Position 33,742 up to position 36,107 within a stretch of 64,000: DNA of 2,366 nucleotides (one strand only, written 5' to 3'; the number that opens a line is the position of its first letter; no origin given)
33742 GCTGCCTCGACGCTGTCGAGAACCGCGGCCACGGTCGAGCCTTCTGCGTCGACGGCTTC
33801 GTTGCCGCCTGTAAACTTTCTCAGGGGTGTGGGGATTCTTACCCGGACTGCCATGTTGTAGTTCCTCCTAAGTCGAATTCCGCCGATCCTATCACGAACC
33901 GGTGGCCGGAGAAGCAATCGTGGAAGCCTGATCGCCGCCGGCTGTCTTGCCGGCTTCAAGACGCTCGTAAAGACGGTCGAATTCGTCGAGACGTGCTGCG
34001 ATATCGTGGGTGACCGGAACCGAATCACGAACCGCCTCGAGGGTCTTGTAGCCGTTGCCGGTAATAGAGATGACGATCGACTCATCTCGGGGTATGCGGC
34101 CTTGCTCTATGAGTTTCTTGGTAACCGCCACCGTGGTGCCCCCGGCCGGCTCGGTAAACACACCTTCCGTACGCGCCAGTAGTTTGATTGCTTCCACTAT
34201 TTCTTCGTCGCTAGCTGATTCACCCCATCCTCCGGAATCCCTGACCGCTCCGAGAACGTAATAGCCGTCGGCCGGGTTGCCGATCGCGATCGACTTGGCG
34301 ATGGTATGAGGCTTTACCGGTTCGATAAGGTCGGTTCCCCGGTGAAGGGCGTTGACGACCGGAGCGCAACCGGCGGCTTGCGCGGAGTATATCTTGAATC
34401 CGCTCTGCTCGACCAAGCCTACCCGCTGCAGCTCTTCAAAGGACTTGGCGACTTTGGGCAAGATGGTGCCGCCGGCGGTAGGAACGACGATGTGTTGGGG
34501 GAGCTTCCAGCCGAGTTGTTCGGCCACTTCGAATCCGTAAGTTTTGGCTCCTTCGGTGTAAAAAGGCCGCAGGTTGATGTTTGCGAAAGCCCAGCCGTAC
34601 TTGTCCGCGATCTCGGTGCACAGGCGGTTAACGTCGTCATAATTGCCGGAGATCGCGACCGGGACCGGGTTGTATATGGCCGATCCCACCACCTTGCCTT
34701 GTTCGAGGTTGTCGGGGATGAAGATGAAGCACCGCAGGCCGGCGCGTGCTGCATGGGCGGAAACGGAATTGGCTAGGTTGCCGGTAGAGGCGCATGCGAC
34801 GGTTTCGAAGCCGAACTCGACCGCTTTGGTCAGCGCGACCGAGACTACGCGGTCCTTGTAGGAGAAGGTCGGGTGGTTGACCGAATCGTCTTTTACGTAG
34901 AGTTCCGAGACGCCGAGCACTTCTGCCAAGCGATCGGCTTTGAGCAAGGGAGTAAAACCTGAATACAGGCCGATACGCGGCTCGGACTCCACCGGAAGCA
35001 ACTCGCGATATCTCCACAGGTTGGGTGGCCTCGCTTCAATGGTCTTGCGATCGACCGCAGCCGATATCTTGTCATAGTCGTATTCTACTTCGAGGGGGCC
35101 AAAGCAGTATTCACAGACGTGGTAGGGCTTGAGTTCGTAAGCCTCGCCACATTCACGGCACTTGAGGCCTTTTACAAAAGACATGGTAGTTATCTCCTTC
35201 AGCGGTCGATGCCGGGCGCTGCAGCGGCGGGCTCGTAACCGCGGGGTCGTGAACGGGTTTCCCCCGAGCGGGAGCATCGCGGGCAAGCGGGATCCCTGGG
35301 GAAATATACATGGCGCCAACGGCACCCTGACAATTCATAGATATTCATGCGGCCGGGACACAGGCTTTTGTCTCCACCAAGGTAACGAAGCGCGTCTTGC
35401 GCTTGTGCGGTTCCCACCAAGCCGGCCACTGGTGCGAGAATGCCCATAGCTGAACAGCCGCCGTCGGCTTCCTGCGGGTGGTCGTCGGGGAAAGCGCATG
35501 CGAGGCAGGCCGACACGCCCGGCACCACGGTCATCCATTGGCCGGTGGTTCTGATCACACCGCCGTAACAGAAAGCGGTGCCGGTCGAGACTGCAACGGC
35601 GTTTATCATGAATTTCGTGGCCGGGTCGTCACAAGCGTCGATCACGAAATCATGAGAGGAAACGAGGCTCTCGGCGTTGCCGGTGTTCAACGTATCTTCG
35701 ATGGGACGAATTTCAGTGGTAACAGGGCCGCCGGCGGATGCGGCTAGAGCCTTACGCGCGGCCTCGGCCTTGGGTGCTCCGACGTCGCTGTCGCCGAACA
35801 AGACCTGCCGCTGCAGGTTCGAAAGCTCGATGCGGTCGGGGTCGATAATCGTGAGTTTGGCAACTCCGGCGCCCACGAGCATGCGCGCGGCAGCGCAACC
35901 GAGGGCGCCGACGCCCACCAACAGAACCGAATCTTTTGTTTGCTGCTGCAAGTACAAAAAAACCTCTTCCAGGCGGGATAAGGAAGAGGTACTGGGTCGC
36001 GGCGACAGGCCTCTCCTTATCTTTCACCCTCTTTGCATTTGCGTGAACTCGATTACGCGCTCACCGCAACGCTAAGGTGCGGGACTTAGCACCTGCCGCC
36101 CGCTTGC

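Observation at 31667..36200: Putative SAM-regulated, protein-thiocarboxylate-dependent homocysteine/methionine pathway with an unusual enzyme set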

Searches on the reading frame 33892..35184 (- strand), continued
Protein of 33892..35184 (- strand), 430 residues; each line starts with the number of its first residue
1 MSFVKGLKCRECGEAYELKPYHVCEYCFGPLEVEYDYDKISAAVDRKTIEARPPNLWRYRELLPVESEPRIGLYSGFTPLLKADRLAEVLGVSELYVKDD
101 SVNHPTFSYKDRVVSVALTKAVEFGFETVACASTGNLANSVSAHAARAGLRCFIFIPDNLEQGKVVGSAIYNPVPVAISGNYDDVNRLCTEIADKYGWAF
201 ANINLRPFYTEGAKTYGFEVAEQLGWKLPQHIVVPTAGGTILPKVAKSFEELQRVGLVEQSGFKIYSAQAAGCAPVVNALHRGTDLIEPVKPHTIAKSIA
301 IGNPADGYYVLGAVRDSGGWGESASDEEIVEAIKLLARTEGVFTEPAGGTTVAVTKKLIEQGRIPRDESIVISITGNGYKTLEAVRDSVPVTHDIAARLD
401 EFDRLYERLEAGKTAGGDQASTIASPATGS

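Call 55: find_encoding_contigs(protein=P0150, flank=8000, max_places=1)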
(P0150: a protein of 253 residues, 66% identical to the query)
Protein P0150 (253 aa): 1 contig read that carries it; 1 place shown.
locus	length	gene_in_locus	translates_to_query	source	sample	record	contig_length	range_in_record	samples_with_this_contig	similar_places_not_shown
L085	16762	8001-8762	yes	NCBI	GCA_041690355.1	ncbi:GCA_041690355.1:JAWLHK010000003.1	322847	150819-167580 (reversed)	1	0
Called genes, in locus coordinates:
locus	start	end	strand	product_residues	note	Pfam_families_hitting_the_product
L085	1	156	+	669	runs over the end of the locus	-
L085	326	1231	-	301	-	PF01370:Epimerase, PF08659:KR (faint), PF13460:NAD_binding_10 (weak), PF16363:GDP_Man_Dehyd (faint), PF08338:DUF1731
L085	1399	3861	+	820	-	PF13567:DUF4131, PF03772:Competence, PF00753:Lactamase_B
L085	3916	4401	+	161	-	PF02082:Rrf2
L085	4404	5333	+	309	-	PF00291:PALP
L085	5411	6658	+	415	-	PF05810:NinF (weak), PF00291:PALP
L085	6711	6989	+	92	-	PF02597:ThiS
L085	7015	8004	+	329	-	PF00291:PALP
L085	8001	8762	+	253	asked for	PF01398:JAB (weak), PF14464:Prok-JAB, PF09383:NIL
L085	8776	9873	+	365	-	PF00005:ABC_tran, PF13304:AAA_21 (faint)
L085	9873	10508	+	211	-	PF01583:APS_kinase, PF13671:AAA_33 (weak)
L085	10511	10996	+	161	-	PF14306:PUA_2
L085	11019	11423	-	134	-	-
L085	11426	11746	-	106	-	-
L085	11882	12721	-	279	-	PF00561:Abhydrolase_1, PF12146:Hydrolase_4, PF12697:Abhydrolase_6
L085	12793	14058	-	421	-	PF00285:Citrate_synt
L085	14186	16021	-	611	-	-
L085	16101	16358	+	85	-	PF00462:Glutaredoxin, PF13417:GST_N_3 (weak)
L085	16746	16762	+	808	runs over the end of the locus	PF02190:LON_substr_bdg, PF13191:AAA_16 (weak), PF13401:AAA_22 (faint), PF00004:AAA, PF07728:AAA_5, PF22667:Lon_lid, PF05362:Lon_C, PF13541:ChlI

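Call 56: find_encoding_contigs(protein=P0152, flank=8000, max_places=1)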
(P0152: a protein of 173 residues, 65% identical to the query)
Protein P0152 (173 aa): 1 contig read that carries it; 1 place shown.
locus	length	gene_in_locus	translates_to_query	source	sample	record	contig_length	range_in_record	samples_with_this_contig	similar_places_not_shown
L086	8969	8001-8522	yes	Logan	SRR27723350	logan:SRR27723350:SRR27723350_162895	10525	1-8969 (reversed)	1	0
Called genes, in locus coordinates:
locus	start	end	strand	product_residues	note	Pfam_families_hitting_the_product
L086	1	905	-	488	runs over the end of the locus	PF00909:Ammonium_transp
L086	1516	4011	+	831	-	PF13567:DUF4131, PF03772:Competence, PF00753:Lactamase_B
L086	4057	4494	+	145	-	PF02082:Rrf2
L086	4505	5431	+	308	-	PF00291:PALP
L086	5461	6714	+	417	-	PF00291:PALP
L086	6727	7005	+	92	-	PF02597:ThiS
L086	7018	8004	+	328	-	PF00291:PALP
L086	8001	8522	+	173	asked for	PF01398:JAB (weak), PF14464:Prok-JAB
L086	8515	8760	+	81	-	PF09383:NIL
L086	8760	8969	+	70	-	?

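Call 73: search_dna_similar(query=window:33892-35184:-, collection=plasmids, mode=protein, max_evalue=1e-40, max_rows=25)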
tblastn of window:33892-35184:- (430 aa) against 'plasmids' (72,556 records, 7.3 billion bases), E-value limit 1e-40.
Records with a match: 68; places in all: 70; records where one place covers at least 80% of the query: 58.
Best place of each record, by identity: <60% 68.
By first word of the organism name: Azospirillum 10; Natrinema 6; Haloarcula 5; Priestia 5; Acinetobacter 4; Haladaptatus 3; Natribaculum 3; Haloferax 3; Halostella 2; Haloterrigena 2; and 22 more.
By predicted mobility (MOB-suite, as given by PLSDB): non-mobilizable 58; mobilizable 9; conjugative 1.
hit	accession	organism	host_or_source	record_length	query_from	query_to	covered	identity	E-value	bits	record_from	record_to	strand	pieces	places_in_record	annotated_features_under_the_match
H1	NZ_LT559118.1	Nonomuraea gerenzanensis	-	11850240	7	402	92%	51.9%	2e-118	387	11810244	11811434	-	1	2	none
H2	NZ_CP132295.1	Natronococcus sp. AD-5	cell culture,sediment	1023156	1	403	94%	38.2%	4e-69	244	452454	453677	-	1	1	record has no annotation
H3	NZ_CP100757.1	Natrinema gelatinilyticum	marine sediment,sediment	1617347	1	403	94%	38.0%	5e-65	233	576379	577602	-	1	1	record has no annotation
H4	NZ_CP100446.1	Natrinema caseinilyticum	marine sediment,sediment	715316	1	403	94%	37.7%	4e-64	230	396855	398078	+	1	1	thrC: threonine synthase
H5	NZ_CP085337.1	Haladaptatus halobius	cell culture,saline soil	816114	1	424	99%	35.8%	2e-67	239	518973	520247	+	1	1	thrC: threonine synthase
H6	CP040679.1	Halostella pelagica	pure culture,isolated from salted brown ...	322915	1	406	94%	37.3%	2e-65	234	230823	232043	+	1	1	record has no annotation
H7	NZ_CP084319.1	Haloterrigena alkaliphila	Salt lake,Salt lake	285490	1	406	94%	37.3%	4e-65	233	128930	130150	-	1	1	thrC: threonine synthase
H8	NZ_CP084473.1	Natrinema sp. DC36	cell culture,sediment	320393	1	406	94%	37.3%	6e-65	233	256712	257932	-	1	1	thrC: threonine synthase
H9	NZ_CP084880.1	Natrinema halophilum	pure culture,salt mine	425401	1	407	95%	37.0%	1e-66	237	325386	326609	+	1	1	thrC: threonine synthase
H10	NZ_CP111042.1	Haladaptatus caseinilyticus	cell culture,sediment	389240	1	380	88%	39.4%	2e-63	228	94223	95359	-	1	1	thrC: threonine synthase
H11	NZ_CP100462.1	Salinigranum marinum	cell culture,Saline soil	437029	1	406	94%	36.9%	6e-68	241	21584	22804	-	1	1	thrC: threonine synthase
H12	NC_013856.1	Azospirillum sp. B510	-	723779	2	423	98%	34.9%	2e-59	216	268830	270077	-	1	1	threonine synthase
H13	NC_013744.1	Haloterrigena turkmenica DSM 5511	-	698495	1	406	94%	36.1%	9e-63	226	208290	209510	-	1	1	thrC: threonine synthase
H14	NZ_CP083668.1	Haloprofundus halobius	cell culture,salt lake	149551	1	406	94%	36.1%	4e-61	221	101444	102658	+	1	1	thrC: threonine synthase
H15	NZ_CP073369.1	Haloarcula sinaiiensis ATCC 33800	cell culture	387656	1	410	95%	35.6%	6e-63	227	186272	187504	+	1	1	thrC: threonine synthase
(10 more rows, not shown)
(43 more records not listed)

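Call 74: get_annotated_region(hit=H1, flank=5000)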
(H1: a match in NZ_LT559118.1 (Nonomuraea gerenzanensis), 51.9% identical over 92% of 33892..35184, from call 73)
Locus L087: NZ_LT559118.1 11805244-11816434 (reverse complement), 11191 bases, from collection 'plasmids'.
description: Nonomuraea gerenzanensis isolate nono1 plasmid I, complete sequence
organism: Nonomuraea gerenzanensis (NCBI taxid 93944)
taxonomy: Bacteria; Actinomycetota; Actinomycetes; Streptosporangiales; Streptosporangiaceae; Nonomuraea; Nonomuraea gerenzanensis
host: -; source: -; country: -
typing (MOB-suite, as given by PLSDB): non-mobilizable
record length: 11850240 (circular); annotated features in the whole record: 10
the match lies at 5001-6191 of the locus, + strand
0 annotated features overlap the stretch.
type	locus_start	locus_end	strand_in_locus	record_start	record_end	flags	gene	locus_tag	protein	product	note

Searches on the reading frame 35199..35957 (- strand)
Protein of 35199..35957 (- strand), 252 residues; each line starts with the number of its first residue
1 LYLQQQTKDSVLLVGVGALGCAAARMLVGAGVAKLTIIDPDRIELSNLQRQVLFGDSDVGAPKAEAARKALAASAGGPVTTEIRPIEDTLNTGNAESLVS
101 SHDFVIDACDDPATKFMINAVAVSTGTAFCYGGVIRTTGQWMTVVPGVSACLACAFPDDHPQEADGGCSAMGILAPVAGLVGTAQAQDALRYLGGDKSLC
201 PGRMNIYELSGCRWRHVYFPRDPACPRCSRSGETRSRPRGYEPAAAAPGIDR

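Call 5: search_protein_families(library=pfam, proteins=[window:35199-35957:-], max_evalue=0.01)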
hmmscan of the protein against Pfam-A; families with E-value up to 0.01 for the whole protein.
window:35199-35957:- (252 aa): 2 families
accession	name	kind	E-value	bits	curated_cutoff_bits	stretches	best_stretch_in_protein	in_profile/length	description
PF00899.27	ThiF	-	1.9e-60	204.4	28.1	1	8-226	20-237/238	ThiF family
PF13241.12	NAD_binding_7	-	0.0036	18.3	22.1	0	7-118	6-78/104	Putative NAD(P)-binding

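Call 6: search_protein_families(library=ncbifam, proteins=[window:35199-35957:-], max_evalue=0.01)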
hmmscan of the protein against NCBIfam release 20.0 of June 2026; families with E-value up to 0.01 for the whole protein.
window:35199-35957:- (252 aa): 23 families
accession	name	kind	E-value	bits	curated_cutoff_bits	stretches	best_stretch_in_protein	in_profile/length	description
TIGR02356.1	adenyl_thiF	equivalog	2.8e-49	167.3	275.25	1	7-193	20-203/203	thiazole biosynthesis adenylyltransferase ThiF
NF006444.0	PRK08762.1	equivalog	5.7e-46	156.9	449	1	7-231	146-370/387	molybdopterin-synthase adenylyltransferase MoeB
NF004281.0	PRK05690.1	subfamily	5.8e-44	150.2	266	1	5-229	28-249/250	molybdopterin-synthase adenylyltransferase MoeB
NF047750.1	SAMPActivE1UbaA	equivalog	7.7e-42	143.5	450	1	8-230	32-250/270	SAMP-activating enzyme E1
NF009123.0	PRK12475.1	subfamily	2.2e-37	129.1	510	1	7-228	23-243/338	MoeB/ThiF family adenylyltransferase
TIGR02355.1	moeB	equivalog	1.1e-36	126.5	376.55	1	8-228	23-240/240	molybdopterin-synthase adenylyltransferase MoeB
NF005902.0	PRK07878.1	equivalog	4.5e-34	118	647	1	9-228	43-263/392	adenylyltransferase/sulfurtransferase MoeZ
NF004111.0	PRK05600.1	equivalog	5.7e-33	114.5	437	1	8-229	41-262/371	ThiF family adenylyltransferase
NF005646.0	PRK07411.1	equivalog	3.8e-30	105.3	633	1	9-228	39-255/390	molybdopterin-synthase adenylyltransferase MoeB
NF006204.0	PRK08328.1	equivalog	2.2e-23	83.1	339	1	8-195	27-207/231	hypothetical protein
NF006395.0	PRK08644.1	equivalog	1.8e-21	76.8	159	1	7-124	29-142/215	sulfur carrier protein ThiS adenylyltransferase ThiF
TIGR02354.1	thiF_fam2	equivalog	4.7e-18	65.8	152.2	1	6-120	19-129/200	thiamine biosynthesis protein ThiF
NF058523.1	6A-MBL_cap2_3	equivalog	1.8e-14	53.2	320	1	6-108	296-398/665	anti-phage 6A-MBL system cap2_3 protein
TIGR01381.1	E1_like_apg7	equivalog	2.4e-11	42.8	571.35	1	6-72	335-404/663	E1-like protein-activating enzyme Gsa7p/Apg7p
TIGR01408.1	Ube1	subfamily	2.4e-11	42.1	750.05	1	8-146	419-563/1008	ubiquitin-activating enzyme E1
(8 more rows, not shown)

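Call 79: search_solved_structures(query=window:35199-35957:-, max_evalue=1e-20, show_alignments=3)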
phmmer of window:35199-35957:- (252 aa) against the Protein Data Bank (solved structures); distinct sequences matched with E-value up to 1e-20: 7.
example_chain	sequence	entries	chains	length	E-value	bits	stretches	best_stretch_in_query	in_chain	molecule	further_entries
1jw9_B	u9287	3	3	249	3.9e-36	128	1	5-229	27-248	MOLYBDOPTERIN BIOSYNTHESIS MOEB PROTEIN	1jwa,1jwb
1zud_1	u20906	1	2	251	5.6e-35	124.2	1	5-231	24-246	Adenylyltransferase thiF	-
1zfn_A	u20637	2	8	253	5.7e-35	124.2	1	5-231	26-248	Adenylyltransferase thiF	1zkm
6yub_B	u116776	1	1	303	1.1e-25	93.8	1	10-196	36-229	Adenylyltransferase and sulfurtransferase uba4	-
6yub_A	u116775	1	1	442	2.8e-25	92.4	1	10-196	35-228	Adenylyltransferase and sulfurtransferase uba4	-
6z6s_DDD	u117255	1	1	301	4.3e-24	88.6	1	10-196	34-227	Adenylyltransferase and sulfurtransferase uba4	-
6yuc_D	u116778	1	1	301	4.3e-24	88.6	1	10-196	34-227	Adenylyltransferase and sulfurtransferase uba4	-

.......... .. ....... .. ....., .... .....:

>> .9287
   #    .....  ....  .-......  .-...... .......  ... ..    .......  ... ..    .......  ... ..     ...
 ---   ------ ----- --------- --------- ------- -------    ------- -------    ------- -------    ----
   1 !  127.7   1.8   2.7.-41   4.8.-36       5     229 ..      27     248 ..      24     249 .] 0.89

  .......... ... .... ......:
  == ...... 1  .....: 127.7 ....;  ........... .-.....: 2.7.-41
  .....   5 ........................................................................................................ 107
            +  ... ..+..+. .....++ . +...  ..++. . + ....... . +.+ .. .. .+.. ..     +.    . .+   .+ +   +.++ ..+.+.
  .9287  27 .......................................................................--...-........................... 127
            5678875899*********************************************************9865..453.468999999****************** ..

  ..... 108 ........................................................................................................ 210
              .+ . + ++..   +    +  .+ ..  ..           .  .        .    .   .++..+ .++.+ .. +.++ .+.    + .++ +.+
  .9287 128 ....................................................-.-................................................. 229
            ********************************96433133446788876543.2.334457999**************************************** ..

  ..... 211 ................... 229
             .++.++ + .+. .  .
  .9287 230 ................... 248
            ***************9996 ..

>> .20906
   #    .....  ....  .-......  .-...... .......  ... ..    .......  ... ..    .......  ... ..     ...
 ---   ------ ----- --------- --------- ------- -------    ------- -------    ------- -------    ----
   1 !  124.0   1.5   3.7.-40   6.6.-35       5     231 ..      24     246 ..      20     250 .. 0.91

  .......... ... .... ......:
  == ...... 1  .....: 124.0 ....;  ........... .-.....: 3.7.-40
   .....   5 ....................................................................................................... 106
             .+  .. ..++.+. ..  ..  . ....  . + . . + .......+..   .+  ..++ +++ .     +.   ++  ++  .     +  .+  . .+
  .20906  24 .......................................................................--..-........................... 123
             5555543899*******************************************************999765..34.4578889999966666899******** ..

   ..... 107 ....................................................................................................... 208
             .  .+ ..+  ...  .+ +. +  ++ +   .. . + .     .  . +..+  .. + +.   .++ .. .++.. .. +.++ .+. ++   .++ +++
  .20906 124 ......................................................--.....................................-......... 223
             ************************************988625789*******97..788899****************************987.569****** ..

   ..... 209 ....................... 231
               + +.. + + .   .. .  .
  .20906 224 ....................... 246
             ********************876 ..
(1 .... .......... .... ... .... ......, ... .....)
